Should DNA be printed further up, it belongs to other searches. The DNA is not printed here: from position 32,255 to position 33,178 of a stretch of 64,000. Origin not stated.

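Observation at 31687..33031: Divergent sigma-region-4-like activator and XRE-S24 self-cleaving repressor: an orphan phage/ICE-style genetic switch in a core region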

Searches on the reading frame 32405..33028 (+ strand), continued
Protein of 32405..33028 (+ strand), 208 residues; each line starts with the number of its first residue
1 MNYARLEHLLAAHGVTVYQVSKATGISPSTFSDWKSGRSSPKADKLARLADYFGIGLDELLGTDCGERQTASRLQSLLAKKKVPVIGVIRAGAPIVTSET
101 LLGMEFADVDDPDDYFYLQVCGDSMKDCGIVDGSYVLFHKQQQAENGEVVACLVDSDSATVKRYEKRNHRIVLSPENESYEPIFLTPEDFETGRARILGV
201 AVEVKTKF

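Call 13: find_related_loci(query=A1, collection=genome_contigs, flank=10000)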
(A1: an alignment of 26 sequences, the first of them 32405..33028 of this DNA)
Query A1 (208 aa) in genome_contigs; peptide patterns used: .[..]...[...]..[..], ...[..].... (x = any residue, [..] = any of these).
274 stretches matched a pattern; 179 encode a relative of the query (tblastn E <= 1e-3); the best 80 are kept; 80 distinct loci.
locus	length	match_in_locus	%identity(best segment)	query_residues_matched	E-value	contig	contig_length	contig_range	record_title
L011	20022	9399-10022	84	1-208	4e-119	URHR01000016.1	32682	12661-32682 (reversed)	uncultured Clostridiales bacterium isolate UMGS1014 genome assembly, contig: NODE_1155_length_32682_cov_4.888467, whole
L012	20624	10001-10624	84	1-208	1e-118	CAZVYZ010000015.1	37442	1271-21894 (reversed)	MAG TPA_asm: uncultured Ruminococcus sp. isolate binchicken_co370_207 genome assembly, contig: NODE_1289_length_37442_co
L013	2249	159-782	83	1-208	5e-125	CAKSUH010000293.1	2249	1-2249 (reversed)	MAG: uncultured Eubacteriales bacterium isolate REFINED_METABAT215_TOP10_CONTIGS_1500_ASSEMBLY_K77_MERGED__Hadza_PheChl_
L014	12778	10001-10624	83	1-208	2e-118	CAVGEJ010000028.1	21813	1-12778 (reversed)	Eubacterium sp. CAG:180 isolate H07667-L1_cleanbin_000017 genome assembly, contig: Spades_H07667-L1_contig_2070, whole g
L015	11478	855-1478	84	1-208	2e-118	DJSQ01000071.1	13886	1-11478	MAG TPA_asm: Clostridiales bacterium UBA6330 UBA6330_contig_1451, whole genome shotgun sequence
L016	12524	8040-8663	75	1-208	1e-107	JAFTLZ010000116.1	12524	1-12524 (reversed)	MAG: Clostridia bacterium isolate RGIG3940 Roe_deer_Cecum-3__c442024, whole genome shotgun sequence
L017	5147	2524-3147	75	1-208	3e-107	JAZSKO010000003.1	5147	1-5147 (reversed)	MAG: Eubacteriales bacterium isolate T1900044560_TS20190026.MAGScoT_cleanbin_000030 SGB_360_k141_2514787, whole genome s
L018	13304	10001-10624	74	1-208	6e-107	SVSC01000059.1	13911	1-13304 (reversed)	MAG: Oscillospiraceae bacterium isolate SIG659 NODE_74999_length_13911_cov_1.623476, whole genome shotgun sequence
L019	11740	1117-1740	73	1-208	1e-106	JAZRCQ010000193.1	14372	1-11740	MAG: Eubacteriales bacterium isolate T1900045512_YK20190206.MAGScoT_cleanbin_000030 SGB_7573_k141_2404863, whole genome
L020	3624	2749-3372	74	1-208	1e-107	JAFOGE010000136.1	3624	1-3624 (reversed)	MAG: Clostridia bacterium isolate RGIG438 Dairy_cattle_Colon.Co__c2365438, whole genome shotgun sequence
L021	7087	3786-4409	74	1-208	5e-106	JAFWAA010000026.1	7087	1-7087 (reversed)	MAG: Clostridia bacterium isolate RGIG5550 Sheep_Colon.Co__c1820878, whole genome shotgun sequence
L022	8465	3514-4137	73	1-208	2e-105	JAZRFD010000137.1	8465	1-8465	MAG: Eubacteriales bacterium isolate T1900045495_YK20190189.MAGScoT_cleanbin_000042 SGB_7435_k141_1540220, whole genome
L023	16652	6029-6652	73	1-208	2e-105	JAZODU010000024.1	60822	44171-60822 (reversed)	MAG: Eubacteriales bacterium isolate T1900044751_TS20190417.MAGScoT_cleanbin_000017 SGB_2214_k141_4227301, whole genome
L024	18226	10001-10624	72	1-208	2e-105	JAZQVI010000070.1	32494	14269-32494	MAG: Eubacteriales bacterium isolate T1900045170_TC20190164.MAGScoT_cleanbin_000025 SGB_5183_k141_586449, whole genome s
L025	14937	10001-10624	73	1-208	1e-105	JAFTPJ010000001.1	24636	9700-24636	MAG: Clostridia bacterium isolate RGIG4028 Roe_deer_Cecum-5__c606, whole genome shotgun sequence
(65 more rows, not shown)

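Call 28: find_related_loci(query=A1, collection=viral_contigs, flank=8000)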
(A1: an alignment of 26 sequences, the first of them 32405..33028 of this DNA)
Query A1 (208 aa) in viral_contigs; peptide patterns used: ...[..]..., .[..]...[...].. (x = any residue, [..] = any of these).
443 stretches matched a pattern; 383 encode a relative of the query (tblastn E <= 1e-3); the best 80 are kept; 80 distinct loci.
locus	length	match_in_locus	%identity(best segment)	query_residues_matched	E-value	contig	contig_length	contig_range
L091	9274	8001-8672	37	3-208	2e-38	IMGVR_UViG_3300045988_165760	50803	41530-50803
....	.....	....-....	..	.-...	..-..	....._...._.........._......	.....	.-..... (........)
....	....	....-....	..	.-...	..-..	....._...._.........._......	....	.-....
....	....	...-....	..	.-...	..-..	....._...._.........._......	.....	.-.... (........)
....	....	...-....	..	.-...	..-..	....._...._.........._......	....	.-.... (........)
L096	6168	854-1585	33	3-208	1e-33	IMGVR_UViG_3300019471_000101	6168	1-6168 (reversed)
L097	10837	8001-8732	33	3-208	1e-33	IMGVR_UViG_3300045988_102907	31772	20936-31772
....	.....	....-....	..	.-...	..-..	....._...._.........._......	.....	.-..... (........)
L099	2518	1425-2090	35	3-208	4e-33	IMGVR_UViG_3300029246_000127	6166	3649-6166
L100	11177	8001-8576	34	3-188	9e-32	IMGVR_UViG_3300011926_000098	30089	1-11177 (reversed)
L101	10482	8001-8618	33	3-205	2e-31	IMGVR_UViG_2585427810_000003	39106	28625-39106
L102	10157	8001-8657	35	3-202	2e-30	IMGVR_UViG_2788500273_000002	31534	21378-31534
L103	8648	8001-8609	35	3-208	3e-30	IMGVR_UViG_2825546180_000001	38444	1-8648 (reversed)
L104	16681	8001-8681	33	3-208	2e-28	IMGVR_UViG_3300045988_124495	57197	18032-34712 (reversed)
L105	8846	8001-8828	39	3-204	8e-29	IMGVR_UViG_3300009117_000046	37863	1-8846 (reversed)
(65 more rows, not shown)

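Call 44: search_protein_families(library=padloc, proteins=[window:32405-33028:+], max_evalue=0.01)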
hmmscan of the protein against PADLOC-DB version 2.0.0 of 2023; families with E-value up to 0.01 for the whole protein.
window:32405-33028:+ (208 aa): 6 families
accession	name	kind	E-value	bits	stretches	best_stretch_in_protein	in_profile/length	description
PDLC03951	RmrA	-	2.1e-07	28.2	1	4-62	11-69/400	-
PDLC03954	RmrA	-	3.5e-05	20.9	1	4-60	13-69/380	-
PDLC04142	capH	-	0.00019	20.5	1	4-64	9-69/103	capH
PDLC02926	HTH_VI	-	0.00034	18.8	1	12-81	12-83/92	-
PDLC03948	RmrA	-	0.00045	17.2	1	5-53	12-60/397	-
PDLC03956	RmrA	-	0.0024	15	1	5-55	12-63/399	-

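Call 54: search_protein_representatives(protein=window:32405-33028:+)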
Query: 208 residues. Proteins with E-value up to 0.001 (for the whole library): 18346; up to 1e-10: 4288; up to 1e-30: 58. The best 150 are listed.
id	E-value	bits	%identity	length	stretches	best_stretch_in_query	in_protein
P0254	8.4e-68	244.4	57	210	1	1-207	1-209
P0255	3.5e-54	199.9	52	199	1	5-207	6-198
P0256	1.1e-51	191.8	49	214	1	3-207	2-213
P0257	2.1e-51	190.8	52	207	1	21-207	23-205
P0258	3.3e-51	190.2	29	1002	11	6-82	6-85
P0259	6.1e-51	189.3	42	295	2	6-207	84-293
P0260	1.4e-48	181.6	42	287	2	6-207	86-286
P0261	4.0e-44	167.1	44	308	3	78-204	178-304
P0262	5.2e-44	166.7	38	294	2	14-203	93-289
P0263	8.9e-44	166.0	40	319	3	81-207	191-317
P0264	1.7e-43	165.0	46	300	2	79-204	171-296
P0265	2.4e-43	164.6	70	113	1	61-167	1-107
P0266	1.0e-42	162.5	31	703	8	6-61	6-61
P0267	1.4e-42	162.0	42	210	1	3-207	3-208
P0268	1.5e-41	158.7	44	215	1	4-207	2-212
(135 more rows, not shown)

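Call 56: search_protein_families(library=pfam, alignment_id=A3, max_evalue=0.001)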
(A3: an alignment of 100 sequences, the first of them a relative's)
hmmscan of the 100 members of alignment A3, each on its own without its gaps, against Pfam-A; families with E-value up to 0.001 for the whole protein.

A. member 1, P0254 (210 aa): 3 families
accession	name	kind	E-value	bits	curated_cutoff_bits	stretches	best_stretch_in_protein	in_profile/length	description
PF00717.28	Peptidase_S24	-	4.3e-18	65.5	23.3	1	86-194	1-106/116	Peptidase S24-like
PF13443.12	HTH_26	-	1.1e-05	26.1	22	1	8-61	4-58/63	Cro/C1-type HTH DNA-binding domain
PF12844.13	HTH_19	-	0.0003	21.1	30.2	1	15-61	13-59/64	Helix-turn-helix domain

B. families by the number of members that match (of 100 scanned): 27 families (the first 25 are shown)
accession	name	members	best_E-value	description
PF00717.28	Peptidase_S24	100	6.2e-34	Peptidase S24-like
PF01381.28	HTH_3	88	1.7e-32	Helix-turn-helix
PF13443.12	HTH_26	73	3.8e-16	Cro/C1-type HTH DNA-binding domain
PF12844.13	HTH_19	71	3.1e-26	Helix-turn-helix domain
PF13560.12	HTH_31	69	2.6e-19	Helix-turn-helix domain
PF07022.19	Phage_CI_repr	9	5.3e-07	Bacteriophage CI repressor helix-turn-helix domain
PF13384.12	HTH_23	9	1.1e-06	Homeodomain-like domain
PF15731.11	MqsA_antitoxin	5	1.3e-06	Antitoxin component of bacterial toxin-antitoxin system, MqsA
PF13413.12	HTH_25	5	2.6e-06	Helix-turn-helix domain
PF04545.22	Sigma70_r4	4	0.00011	Sigma-70, region 4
PF13412.12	HTH_24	3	5.3e-07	Winged helix-turn-helix DNA-binding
PF22495.2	HTH_92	3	7.6e-07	RsaL-like HTH domain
PF13744.12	HTH_37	3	3.6e-06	Helix-turn-helix domain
PF20432.4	Xre-like-HTH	3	6.3e-05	Antitoxin Xre-like helix-turn-helix domain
PF14549.12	P22_Cro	3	0.00016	DNA-binding transcriptional regulator Cro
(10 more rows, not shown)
